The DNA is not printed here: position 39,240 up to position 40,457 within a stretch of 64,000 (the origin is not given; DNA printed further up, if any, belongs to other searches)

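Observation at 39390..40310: GT15 (Kre2/Mnt1-like) mannosyltransferase homologue in a bacterial glycan locus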

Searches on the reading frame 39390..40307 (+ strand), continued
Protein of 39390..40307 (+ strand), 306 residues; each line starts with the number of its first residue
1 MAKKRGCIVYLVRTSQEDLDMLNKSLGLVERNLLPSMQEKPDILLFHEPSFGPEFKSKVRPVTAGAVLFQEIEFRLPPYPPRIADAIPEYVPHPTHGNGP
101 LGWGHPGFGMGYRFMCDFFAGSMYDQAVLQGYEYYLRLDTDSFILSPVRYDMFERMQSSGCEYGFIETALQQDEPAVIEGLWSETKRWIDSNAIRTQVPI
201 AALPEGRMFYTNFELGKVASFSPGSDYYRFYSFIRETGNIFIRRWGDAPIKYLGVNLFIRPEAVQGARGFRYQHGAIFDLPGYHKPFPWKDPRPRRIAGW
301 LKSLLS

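Call 19: search_solved_structures(query=A1, max_evalue=0.01, show_alignments=3)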
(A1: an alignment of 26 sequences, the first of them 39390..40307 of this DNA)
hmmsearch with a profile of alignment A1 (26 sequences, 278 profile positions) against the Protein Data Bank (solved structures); distinct sequences matched with E-value up to 0.01: 3.
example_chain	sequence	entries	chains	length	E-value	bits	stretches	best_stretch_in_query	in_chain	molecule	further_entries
1s4n_A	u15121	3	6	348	1.2e-36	129.7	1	4-272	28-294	Glycolipid 2-alpha-mannosyltransferase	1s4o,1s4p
7boo_A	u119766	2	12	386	1.5e-34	122.9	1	10-277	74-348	Alpha-1,2-mannosyltransferase (Ktr4), putative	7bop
5a07_A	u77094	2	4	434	8e-30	107.3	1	3-273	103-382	PROBABLE MANNOSYLTRANSFERASE KTR4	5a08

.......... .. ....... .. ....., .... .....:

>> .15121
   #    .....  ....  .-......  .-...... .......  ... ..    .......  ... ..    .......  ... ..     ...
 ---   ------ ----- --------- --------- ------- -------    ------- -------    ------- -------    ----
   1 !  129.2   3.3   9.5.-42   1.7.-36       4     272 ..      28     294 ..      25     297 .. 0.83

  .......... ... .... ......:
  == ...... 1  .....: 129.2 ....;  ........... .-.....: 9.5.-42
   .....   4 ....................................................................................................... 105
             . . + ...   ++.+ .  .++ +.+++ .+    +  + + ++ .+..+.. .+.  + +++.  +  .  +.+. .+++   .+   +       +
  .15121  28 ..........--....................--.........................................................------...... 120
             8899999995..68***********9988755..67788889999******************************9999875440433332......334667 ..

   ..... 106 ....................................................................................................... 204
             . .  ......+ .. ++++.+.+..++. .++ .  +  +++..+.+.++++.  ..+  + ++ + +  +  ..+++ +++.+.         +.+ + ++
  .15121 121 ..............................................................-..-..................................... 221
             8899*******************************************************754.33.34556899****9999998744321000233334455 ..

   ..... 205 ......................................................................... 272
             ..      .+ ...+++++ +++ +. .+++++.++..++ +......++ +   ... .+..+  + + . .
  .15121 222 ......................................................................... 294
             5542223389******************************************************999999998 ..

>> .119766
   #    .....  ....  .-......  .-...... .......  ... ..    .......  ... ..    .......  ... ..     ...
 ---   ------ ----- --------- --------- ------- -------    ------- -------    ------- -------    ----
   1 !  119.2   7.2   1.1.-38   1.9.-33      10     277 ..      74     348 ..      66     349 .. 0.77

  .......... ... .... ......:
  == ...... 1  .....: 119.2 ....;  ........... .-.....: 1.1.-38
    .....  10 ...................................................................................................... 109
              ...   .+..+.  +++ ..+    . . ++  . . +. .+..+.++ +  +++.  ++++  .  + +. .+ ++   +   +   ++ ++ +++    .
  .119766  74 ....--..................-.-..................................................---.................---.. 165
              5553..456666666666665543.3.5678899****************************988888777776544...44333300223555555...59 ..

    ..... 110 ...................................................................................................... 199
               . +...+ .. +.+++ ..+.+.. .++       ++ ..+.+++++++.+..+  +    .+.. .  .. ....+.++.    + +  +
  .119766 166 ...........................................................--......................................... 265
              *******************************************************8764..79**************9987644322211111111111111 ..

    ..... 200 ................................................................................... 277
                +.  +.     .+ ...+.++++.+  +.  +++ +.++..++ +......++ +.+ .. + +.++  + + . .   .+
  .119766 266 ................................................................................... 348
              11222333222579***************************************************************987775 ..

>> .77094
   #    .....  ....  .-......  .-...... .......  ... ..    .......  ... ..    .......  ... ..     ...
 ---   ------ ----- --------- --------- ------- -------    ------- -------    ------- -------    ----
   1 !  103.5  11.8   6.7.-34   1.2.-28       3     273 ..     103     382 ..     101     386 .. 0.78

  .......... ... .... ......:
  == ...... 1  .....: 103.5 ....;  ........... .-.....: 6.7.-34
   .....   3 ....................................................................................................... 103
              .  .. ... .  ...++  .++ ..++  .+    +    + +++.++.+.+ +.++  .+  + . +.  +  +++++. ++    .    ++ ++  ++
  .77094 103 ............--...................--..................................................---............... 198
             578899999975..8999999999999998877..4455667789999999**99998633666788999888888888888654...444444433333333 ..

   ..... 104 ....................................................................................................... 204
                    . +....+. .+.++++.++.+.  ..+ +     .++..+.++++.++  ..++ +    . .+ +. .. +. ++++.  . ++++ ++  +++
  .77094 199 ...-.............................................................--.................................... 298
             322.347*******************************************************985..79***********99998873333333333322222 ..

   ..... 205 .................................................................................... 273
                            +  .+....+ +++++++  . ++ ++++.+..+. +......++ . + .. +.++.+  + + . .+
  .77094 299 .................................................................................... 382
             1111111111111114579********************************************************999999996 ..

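Call 20: search_protein_representatives(protein=window:39390-40307:+)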
Query: 306 residues. Proteins with E-value up to 0.001 (for the whole library): 1949; up to 1e-10: 821; up to 1e-30: 49. The best 150 are listed.
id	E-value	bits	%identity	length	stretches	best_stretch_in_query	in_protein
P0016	1.3e-97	343.8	57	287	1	5-280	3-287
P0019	1.5e-95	336.9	54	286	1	5-280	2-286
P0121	2.3e-73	264.1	44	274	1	5-280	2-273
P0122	2.5e-66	241.0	44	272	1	7-278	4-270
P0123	8.2e-64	232.7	41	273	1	4-278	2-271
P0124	1.6e-59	218.6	41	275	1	6-276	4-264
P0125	1.3e-52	195.9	36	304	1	6-280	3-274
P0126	1.0e-50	189.7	44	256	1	5-277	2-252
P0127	1.3e-50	189.3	39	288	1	5-279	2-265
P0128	2.9e-47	178.3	39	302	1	4-280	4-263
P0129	9.5e-47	176.6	49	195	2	5-116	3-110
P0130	1.8e-46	175.7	40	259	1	7-279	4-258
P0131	4.4e-46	174.4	41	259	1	5-272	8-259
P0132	2.1e-45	172.2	35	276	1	6-279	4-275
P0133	3.6e-45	171.4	40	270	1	6-276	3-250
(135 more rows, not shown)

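Call 22: find_related_loci(query=A1, collection=genome_contigs, flank=6000)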
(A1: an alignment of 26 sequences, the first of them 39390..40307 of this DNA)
Query A1 (306 aa) in genome_contigs; peptide patterns used: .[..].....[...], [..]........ (x = any residue, [..] = any of these).
17 stretches matched a pattern; 2 encode a relative of the query (tblastn E <= 1e-3); 2 distinct loci.
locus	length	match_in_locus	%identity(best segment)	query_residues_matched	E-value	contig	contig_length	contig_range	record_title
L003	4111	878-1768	62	1-305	1e-133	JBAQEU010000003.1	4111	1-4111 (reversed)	MAG: Minisyncoccia bacterium isolate MFD12003_ilm_asm_bin73 k127_171490, whole genome shotgun sequence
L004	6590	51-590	37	104-282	5e-35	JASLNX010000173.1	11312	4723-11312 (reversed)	MAG: archaeon isolate Arabian11_MAG_21 c_000001805657, whole genome shotgun sequence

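Call 23: find_related_loci(query=A1, collection=viral_contigs, flank=5000)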
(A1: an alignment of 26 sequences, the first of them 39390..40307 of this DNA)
Query A1 (306 aa) in viral_contigs; peptide patterns used: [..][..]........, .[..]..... (x = any residue, [..] = any of these).
600 stretches matched a pattern (row limit reached: there are more); 74 encode a relative of the query (tblastn E <= 1e-3); 74 distinct loci.
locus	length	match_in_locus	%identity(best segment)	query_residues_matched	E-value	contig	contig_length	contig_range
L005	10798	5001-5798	53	1-280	9e-94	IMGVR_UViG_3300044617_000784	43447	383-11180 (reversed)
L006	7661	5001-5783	52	6-280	1e-92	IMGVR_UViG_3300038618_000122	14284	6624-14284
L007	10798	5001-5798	53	1-280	2e-92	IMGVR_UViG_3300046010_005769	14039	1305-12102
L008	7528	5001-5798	52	1-280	3e-92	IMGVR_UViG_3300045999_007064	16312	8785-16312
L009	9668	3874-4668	51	1-280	5e-90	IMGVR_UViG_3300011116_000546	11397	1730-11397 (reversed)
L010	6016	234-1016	51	6-280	1e-89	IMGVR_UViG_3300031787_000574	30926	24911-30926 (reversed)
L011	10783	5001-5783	51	6-280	1e-89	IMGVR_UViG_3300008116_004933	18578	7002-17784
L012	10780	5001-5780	52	6-280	3e-89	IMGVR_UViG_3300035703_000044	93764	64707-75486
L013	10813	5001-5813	50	5-280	2e-89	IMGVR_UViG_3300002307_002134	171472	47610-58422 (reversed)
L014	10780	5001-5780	51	6-280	3e-89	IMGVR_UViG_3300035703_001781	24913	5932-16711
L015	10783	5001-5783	51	6-280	6e-88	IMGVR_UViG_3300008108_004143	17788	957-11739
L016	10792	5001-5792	51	1-280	2e-87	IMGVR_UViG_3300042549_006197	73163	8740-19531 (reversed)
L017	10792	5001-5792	50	1-280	6e-87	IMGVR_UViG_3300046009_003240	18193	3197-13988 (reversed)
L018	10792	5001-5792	50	1-280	1e-86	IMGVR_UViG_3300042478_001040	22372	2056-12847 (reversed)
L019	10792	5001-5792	51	1-280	1e-88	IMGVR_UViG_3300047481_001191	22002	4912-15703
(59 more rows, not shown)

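Call 24: find_encoding_contigs(protein=P0050, flank=8000, max_places=3)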
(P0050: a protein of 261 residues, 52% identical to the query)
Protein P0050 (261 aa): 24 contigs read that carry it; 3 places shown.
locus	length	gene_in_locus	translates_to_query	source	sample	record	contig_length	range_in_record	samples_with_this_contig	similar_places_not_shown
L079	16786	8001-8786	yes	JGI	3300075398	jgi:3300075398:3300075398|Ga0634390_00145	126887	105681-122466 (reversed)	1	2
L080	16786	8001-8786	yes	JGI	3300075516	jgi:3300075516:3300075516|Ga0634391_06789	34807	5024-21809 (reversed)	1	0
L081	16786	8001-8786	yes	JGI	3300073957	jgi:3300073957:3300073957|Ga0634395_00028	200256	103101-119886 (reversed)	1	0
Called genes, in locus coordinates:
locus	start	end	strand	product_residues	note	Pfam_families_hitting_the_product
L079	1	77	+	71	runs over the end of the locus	-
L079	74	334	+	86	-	-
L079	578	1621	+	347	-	PF01370:Epimerase, PF16363:GDP_Man_Dehyd, PF01370:Epimerase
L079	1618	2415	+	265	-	PF01531:Glyco_transf_11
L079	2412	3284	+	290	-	-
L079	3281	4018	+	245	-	-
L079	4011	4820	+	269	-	PF00535:Glycos_transf_2, PF13641:Glyco_tranf_2_3 (weak)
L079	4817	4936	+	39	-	-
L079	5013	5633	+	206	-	-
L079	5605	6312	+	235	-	PF18922:DUF5672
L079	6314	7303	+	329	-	PF01370:Epimerase, PF02719:Polysacc_synt_2 (weak), PF04321:RmlD_sub_bind, PF16363:GDP_Man_Dehyd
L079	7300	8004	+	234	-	-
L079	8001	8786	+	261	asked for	PF01793:Glyco_transf_15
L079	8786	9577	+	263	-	PF01755:Glyco_transf_25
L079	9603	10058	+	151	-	PF24653:Phage_OMP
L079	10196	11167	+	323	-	PF01547:SBP_bac_1, PF12849:PBP_like_2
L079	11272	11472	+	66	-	PF26394:Psb34 (weak)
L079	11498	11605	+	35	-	-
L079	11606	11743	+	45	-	-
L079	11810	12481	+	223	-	PF12385:Peptidase_C70 (weak), PF13529:Peptidase_C39_2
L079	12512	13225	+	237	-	PF00959:Phage_lysozyme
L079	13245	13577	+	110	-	PF20048:DUF6450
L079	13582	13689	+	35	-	-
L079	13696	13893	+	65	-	-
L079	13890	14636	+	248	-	-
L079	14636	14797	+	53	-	-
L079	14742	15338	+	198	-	PF01764:Lipase_3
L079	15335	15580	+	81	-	-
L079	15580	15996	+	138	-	PF00565:SNase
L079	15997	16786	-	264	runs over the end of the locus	-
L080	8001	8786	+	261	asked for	PF01793:Glyco_transf_15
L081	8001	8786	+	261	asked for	PF01793:Glyco_transf_15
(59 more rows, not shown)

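Call 25: search_dna_similar(query=window:39390-40307:+, collection=phages, mode=protein, max_rows=40)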
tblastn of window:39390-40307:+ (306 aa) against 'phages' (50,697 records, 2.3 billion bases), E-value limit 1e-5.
No match.

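Call 26: search_dna_similar(query=window:39390-40307:+, collection=plasmids, mode=protein, max_rows=20)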
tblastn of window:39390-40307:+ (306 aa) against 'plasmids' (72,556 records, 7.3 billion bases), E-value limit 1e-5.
No match.

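Call 37: predict_structure(alignment_id=A1)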
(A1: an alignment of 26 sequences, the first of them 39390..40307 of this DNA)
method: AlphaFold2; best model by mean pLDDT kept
length: 306 residues; sequences in the alignment: 26
mean_pLDDT: 91.9   pTM: 0.86
mean pLDDT of the five models: 91.9, 90.9, 90.2, 89.8, 89.7
residues with pLDDT >= 90: 251; 70-90: 29; 50-70: 20; < 50: 6
segments of 3 or more residues with pLDDT < 50: 97-101
pLDDT, mean of each block of 10 residues (from residue 1): 94 97 98 97 98 98 95 96 96 62 70 96 98 98 97 97 95 90 98 98 96 97 98 98 95 98 96 93 55 69 82
secondary structure, 60 per line:
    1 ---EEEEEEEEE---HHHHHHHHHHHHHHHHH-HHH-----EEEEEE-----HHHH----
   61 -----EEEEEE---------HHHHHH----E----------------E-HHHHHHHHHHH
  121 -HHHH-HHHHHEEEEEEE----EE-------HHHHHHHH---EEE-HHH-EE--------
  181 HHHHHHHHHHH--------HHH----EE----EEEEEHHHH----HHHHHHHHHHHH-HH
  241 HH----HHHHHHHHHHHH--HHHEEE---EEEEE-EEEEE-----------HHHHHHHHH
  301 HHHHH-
elements in order: E4-12 H16-32 E42-47 H53-56 E66-71 H81-86 H110-120 H122-125 H127-131 E132-138 H152-159 E163-165 H181-191 E213-217 H218-221 H226-237 H239-242 H247-258 E264-266 E270-274 E276-280 H292-305
